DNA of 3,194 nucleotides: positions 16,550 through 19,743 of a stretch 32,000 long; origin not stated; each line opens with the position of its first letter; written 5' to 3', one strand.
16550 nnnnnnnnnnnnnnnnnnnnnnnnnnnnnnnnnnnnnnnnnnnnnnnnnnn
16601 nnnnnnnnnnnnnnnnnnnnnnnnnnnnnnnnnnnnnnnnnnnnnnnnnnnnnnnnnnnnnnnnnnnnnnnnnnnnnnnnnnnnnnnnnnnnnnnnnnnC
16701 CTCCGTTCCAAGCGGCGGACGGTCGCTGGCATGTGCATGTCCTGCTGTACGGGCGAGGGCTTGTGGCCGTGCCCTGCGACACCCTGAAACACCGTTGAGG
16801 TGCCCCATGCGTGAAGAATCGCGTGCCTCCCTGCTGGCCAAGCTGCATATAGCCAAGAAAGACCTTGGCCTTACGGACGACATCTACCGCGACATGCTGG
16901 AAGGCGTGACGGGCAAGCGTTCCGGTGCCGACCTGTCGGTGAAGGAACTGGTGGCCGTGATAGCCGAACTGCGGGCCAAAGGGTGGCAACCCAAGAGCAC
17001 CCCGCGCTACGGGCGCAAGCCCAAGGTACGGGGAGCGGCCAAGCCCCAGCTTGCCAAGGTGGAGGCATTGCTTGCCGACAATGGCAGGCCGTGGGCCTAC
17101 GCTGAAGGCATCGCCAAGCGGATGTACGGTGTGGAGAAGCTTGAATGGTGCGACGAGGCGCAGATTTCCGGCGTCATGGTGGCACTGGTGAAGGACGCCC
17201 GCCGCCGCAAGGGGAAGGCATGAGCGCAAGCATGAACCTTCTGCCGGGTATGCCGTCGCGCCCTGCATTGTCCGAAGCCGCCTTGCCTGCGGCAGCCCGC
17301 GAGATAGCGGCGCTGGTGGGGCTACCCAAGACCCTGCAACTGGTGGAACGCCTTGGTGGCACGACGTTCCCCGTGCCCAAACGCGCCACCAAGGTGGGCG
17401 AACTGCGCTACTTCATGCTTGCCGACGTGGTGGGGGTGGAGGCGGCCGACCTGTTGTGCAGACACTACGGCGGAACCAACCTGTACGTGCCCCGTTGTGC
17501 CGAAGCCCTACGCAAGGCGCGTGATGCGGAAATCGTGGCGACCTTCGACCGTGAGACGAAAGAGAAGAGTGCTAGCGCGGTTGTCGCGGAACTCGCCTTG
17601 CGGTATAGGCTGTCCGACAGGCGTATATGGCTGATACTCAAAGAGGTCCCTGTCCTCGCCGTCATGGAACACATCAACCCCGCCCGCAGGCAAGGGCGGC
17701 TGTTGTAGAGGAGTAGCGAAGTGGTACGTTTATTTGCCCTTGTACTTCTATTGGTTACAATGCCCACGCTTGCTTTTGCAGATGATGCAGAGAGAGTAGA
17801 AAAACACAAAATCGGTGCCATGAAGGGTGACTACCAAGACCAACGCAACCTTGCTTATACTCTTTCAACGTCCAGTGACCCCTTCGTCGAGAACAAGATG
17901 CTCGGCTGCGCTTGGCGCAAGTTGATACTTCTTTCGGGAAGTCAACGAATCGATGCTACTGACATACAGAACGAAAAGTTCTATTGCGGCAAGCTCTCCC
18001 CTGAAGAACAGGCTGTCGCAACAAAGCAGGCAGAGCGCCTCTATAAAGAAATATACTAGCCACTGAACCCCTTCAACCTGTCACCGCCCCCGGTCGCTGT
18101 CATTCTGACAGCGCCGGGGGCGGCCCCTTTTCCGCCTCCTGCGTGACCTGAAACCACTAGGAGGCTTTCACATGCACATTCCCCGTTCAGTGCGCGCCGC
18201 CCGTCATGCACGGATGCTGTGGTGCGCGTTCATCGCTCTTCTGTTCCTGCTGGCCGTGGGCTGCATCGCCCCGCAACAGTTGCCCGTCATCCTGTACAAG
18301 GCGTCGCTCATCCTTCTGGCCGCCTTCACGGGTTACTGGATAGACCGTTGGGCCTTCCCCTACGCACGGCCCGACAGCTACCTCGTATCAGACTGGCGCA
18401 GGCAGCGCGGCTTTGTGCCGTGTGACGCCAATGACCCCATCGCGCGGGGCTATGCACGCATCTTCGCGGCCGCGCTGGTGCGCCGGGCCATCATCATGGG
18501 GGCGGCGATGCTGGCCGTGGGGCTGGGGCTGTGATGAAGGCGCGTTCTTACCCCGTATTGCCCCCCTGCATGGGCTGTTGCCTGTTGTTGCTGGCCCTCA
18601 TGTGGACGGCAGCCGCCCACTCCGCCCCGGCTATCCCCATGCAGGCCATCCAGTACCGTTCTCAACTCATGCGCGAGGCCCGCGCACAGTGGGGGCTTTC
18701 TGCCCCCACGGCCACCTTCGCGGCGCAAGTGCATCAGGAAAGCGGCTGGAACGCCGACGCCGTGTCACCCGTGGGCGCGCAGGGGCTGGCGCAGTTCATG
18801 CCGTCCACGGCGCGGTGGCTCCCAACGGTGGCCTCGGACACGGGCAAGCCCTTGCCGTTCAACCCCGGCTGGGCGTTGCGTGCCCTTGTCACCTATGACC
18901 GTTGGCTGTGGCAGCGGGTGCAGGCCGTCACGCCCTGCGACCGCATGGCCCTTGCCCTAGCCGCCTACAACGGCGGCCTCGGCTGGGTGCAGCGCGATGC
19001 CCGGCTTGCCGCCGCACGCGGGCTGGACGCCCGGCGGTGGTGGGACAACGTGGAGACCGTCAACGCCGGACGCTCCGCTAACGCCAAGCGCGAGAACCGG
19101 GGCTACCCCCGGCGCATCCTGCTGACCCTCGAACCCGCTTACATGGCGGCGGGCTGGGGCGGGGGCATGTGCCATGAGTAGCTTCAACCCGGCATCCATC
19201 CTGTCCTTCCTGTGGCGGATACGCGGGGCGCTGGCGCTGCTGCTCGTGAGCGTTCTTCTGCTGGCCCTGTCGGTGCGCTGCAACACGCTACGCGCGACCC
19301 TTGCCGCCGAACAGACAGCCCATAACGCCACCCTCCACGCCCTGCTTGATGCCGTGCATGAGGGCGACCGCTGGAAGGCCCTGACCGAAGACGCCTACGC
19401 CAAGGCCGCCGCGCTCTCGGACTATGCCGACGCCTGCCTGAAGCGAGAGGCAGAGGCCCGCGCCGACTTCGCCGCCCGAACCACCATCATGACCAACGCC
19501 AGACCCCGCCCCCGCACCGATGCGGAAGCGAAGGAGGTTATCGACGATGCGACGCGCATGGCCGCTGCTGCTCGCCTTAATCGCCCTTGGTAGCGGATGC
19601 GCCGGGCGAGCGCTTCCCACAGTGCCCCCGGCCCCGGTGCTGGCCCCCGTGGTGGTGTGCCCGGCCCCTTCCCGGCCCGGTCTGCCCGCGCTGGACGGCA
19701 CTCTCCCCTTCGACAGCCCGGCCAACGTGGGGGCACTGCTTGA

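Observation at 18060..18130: Conserved 23-nt box + GC hairpin found twice, exactly at the positions of the Mu Plys and PI late promoters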

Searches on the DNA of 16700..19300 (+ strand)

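Call 10: search_dna_similar(query=window:16700-19300:+, collection=phages, mode=near, max_rows=30)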
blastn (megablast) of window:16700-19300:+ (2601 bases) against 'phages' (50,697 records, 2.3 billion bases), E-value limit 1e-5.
No match.

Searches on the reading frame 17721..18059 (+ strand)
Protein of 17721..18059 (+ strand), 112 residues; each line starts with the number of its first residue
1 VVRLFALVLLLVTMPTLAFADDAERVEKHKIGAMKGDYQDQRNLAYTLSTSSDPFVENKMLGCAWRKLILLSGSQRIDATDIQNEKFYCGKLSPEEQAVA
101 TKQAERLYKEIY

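Call 8: search_protein_families(library=pfam, proteins=[window:17721-18059:+], max_evalue=0.01)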
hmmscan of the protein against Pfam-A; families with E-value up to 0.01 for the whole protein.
window:17721-18059:+ (112 aa): 0 families

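Call 9: search_protein_families(library=phrogs, proteins=[window:17721-18059:+], max_evalue=0.001)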
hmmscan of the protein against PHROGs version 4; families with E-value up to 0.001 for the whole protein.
window:17721-18059:+ (112 aa): 1 family
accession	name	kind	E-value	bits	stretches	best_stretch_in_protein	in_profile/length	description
phrog_5882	-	unknown function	1.5e-47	161.3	1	1-112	1-110/114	-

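Call 13: search_dna_similar(query=window:17721-18059:+, collection=phages, mode=protein, max_rows=20)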
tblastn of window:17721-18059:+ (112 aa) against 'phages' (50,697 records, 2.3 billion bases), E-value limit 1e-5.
Records with a match: 4; places in all: 4; records where one place covers at least 80% of the query: 2.
Best place of each record, by identity: <60% 4.
By first word of the organism name: Rhizobium 2; Mannheimia 2.
By host as written in the record: Rhizobium radiobacter P007 2; Mannheimia haemolytica 3927A 2.
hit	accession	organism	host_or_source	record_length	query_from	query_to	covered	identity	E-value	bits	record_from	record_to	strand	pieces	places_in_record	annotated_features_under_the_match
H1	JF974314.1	Rhizobium phage RR1-A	Rhizobium radiobacter P007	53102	33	112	71%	44.4%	4e-14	72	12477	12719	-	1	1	hypothetical protein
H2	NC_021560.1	Rhizobium phage RR1-A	Rhizobium radiobacter P007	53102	33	112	71%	44.4%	4e-14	72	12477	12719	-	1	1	hypothetical protein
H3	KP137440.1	Mannheimia phage vB_MhM_3927AP2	Mannheimia haemolytica 3927A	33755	15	111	87%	34.0%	1e-9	59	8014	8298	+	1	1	hypothetical protein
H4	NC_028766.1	Mannheimia phage vB_MhM_3927AP2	Mannheimia haemolytica 3927A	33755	15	111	87%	34.0%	1e-9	59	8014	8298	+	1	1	hypothetical protein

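Call 52: search_protein_families(library=padloc, proteins=[window:17721-18059:+], max_evalue=0.01)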
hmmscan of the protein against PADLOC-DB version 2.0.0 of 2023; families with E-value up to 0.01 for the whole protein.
window:17721-18059:+ (112 aa): 0 families

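Call 53: search_protein_families(library=ncbifam, proteins=[window:17721-18059:+], max_evalue=0.01)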
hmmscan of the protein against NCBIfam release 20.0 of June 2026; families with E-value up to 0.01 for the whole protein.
window:17721-18059:+ (112 aa): 0 families

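Call 72: search_protein_families(library=pfam, proteins=[window:17721-18059:+], max_evalue=10)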
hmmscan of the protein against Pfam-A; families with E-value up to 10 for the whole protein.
window:17721-18059:+ (112 aa): 0 families

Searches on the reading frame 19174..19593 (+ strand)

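Call 8: search_protein_families(library=pfam, proteins=[window:19174-19593:+], max_evalue=0.01)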
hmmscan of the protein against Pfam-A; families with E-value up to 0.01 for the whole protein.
window:19174-19593:+ (139 aa): 0 families

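Call 9: search_protein_families(library=phrogs, proteins=[window:19174-19593:+], max_evalue=0.001)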
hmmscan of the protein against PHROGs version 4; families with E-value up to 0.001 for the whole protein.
window:19174-19593:+ (139 aa): 1 family
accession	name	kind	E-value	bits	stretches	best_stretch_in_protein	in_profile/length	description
phrog_18635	-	unknown function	4e-65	218.9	1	5-139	1-139/139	-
